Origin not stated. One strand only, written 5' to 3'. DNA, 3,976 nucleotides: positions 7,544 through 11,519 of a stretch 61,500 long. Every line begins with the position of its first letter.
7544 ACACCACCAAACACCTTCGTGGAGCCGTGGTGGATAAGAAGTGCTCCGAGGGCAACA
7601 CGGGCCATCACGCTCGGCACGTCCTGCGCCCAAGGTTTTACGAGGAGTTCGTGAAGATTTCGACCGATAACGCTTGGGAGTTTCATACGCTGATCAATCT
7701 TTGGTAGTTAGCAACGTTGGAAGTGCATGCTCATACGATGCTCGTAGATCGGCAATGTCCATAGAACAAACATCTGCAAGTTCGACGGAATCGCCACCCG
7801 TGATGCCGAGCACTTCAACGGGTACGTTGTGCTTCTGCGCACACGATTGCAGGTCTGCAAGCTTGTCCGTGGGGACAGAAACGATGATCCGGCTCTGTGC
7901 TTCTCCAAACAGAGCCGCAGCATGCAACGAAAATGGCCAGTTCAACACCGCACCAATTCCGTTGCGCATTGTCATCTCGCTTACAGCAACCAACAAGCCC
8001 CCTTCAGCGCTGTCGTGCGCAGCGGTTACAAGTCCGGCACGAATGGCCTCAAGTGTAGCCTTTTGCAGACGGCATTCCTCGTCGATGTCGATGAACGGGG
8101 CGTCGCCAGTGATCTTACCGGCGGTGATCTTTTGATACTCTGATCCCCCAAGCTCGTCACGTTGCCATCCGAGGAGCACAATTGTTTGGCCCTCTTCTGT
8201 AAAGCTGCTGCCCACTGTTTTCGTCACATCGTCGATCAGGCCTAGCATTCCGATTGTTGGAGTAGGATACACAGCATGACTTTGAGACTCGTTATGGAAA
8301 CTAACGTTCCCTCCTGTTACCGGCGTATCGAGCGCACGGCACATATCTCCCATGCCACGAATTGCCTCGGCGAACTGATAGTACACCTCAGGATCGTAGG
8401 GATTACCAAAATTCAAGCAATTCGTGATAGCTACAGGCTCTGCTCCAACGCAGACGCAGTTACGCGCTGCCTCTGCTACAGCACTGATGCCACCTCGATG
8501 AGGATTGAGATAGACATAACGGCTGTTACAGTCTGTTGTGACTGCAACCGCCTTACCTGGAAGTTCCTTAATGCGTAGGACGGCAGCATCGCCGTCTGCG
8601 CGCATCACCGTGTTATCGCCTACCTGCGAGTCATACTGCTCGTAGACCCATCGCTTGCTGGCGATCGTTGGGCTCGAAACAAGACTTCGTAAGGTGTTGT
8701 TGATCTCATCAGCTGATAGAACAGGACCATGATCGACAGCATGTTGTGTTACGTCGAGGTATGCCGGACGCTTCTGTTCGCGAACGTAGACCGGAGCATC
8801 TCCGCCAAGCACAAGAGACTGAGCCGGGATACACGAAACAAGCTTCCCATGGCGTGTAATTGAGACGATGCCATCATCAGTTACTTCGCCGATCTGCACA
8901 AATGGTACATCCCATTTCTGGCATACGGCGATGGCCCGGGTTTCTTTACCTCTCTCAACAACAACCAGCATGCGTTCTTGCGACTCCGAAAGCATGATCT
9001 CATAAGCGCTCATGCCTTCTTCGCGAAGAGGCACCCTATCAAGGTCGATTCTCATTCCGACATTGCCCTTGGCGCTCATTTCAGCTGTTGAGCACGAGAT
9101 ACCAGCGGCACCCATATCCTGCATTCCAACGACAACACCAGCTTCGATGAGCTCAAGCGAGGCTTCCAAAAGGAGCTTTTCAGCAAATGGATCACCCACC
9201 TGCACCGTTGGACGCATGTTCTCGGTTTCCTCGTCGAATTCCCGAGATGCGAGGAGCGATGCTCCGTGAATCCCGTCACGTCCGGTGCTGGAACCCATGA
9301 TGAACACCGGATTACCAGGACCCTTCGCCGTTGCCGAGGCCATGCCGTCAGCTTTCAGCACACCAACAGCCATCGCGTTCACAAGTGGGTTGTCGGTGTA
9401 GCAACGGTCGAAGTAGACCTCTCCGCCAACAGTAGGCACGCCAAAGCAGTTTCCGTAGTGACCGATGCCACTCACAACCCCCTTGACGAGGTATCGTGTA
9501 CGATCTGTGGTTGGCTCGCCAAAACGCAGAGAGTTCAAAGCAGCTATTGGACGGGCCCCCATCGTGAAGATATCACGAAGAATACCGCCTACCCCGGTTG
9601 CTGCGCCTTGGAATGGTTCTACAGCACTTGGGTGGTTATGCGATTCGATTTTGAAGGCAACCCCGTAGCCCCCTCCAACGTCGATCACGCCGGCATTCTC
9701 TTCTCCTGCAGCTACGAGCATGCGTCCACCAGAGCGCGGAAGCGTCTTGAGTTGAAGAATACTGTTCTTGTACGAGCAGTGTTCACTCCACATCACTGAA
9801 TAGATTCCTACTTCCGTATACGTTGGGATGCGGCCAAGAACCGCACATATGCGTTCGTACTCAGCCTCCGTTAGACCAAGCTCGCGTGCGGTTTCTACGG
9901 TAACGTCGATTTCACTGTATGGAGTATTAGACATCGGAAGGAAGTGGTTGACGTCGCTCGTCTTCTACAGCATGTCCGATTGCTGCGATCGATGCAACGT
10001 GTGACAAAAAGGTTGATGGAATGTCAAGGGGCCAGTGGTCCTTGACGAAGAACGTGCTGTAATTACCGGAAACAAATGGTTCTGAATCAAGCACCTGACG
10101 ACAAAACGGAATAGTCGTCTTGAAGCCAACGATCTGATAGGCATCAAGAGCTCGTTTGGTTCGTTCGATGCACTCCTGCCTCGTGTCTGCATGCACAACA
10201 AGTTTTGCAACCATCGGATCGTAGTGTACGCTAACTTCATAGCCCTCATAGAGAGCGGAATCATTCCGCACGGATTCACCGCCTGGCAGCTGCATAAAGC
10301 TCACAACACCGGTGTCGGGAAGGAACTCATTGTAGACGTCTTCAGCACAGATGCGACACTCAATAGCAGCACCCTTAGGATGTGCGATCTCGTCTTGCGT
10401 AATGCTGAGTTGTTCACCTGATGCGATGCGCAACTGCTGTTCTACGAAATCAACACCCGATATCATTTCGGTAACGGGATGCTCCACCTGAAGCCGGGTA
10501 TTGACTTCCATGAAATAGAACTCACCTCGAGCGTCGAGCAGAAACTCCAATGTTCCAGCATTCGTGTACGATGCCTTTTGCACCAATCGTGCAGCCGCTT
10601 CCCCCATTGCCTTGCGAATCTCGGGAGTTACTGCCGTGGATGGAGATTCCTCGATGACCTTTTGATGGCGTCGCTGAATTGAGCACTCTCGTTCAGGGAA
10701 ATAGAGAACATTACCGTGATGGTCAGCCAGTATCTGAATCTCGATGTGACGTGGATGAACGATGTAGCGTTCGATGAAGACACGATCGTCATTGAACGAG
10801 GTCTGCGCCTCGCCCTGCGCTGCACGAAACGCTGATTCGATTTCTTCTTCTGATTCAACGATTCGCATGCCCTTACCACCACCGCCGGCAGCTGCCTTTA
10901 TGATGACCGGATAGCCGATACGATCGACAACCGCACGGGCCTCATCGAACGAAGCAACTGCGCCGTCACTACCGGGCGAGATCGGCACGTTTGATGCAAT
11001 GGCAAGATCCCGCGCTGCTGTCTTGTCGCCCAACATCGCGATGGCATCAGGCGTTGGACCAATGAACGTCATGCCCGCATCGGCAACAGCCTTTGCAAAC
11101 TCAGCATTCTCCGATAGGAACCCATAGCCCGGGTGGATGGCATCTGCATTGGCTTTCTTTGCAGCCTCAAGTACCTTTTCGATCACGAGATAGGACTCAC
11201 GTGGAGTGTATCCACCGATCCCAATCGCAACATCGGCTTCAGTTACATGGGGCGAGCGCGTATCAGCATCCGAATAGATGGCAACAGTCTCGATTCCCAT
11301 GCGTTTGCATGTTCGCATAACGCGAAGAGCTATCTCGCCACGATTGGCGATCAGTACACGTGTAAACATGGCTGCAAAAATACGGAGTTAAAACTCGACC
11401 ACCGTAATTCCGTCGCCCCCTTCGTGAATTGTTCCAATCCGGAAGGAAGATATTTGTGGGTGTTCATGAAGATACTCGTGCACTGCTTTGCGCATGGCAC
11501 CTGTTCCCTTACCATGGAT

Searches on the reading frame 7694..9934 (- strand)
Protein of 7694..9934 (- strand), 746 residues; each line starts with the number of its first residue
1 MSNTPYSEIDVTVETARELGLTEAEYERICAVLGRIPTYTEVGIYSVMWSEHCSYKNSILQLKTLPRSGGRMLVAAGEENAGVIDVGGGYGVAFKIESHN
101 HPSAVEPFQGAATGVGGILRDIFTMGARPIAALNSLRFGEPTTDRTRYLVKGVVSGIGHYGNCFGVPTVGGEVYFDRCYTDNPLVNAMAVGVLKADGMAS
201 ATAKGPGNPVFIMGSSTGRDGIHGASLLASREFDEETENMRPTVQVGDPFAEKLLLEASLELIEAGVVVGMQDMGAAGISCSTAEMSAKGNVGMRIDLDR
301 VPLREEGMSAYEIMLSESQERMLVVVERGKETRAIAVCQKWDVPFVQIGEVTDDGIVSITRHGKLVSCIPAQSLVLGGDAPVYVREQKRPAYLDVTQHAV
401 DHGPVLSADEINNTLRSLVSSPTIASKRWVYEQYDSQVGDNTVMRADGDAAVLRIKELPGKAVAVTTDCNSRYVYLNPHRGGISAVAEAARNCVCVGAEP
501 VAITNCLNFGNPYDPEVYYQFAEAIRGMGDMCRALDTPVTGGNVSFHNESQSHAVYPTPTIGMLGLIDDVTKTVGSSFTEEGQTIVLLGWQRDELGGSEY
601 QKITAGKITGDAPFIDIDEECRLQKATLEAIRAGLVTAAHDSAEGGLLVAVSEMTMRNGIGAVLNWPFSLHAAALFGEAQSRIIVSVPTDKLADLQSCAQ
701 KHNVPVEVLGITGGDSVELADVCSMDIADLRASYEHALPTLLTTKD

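Call 67: search_protein_families(library=pfam, proteins=[window:7694-9934:-], max_evalue=0.00001)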
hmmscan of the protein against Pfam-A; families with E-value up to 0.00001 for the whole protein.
window:7694-9934:- (746 aa): 3 families
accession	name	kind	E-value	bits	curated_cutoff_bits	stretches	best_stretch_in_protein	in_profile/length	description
PF00586.29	AIRS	-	4.2e-59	198.3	24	2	79-192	2-111/112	AIR synthase related protein, N-terminal domain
PF02769.27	AIRS_C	-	8.7e-56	188.8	23.1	2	206-359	2-153/156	AIR synthase related protein, C-terminal domain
PF18072.6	FGAR-AT_linker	-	7.5e-16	58.8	26.6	1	15-56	6-50/50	Formylglycinamide ribonucleotide amidotransferase linker domain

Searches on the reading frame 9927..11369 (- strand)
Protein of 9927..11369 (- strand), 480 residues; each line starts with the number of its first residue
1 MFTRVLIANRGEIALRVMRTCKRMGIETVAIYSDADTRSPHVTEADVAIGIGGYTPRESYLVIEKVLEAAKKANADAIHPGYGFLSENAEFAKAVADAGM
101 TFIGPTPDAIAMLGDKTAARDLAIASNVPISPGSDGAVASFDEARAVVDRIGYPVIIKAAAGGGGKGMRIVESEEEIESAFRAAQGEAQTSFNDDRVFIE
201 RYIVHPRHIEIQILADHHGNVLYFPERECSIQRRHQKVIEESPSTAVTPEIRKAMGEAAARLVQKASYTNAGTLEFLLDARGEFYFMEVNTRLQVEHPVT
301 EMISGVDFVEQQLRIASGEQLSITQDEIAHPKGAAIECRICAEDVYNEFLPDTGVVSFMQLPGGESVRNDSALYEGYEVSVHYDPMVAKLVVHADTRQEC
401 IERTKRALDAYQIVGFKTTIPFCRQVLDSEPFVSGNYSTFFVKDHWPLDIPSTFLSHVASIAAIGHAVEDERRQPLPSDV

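Call 67: search_protein_families(library=pfam, proteins=[window:9927-11369:-], max_evalue=0.00001)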
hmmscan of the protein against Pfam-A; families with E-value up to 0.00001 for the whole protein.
window:9927-11369:- (480 aa): 5 families
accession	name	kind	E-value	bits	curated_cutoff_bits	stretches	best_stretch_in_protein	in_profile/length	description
PF02786.22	CPSase_L_D2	-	1e-75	254.4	19.8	1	115-322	1-209/211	Carbamoyl-phosphate synthase L chain, ATP binding domain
PF00289.28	Biotin_carb_N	-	2e-46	157.4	25.5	1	1-110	1-110/110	Biotin carboxylase, N-terminal domain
PF02785.25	Biotin_carb_C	-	8.5e-37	126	32.4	1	337-443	1-107/108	Biotin carboxylase C-terminal domain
PF07478.18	Dala_Dala_lig_C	-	3.7e-14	53.1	24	1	143-291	27-174/204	D-ala D-ala ligase C-terminus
PF02222.28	ATP-grasp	-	6.5e-11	42.6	27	1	138-292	16-162/179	ATP-grasp domain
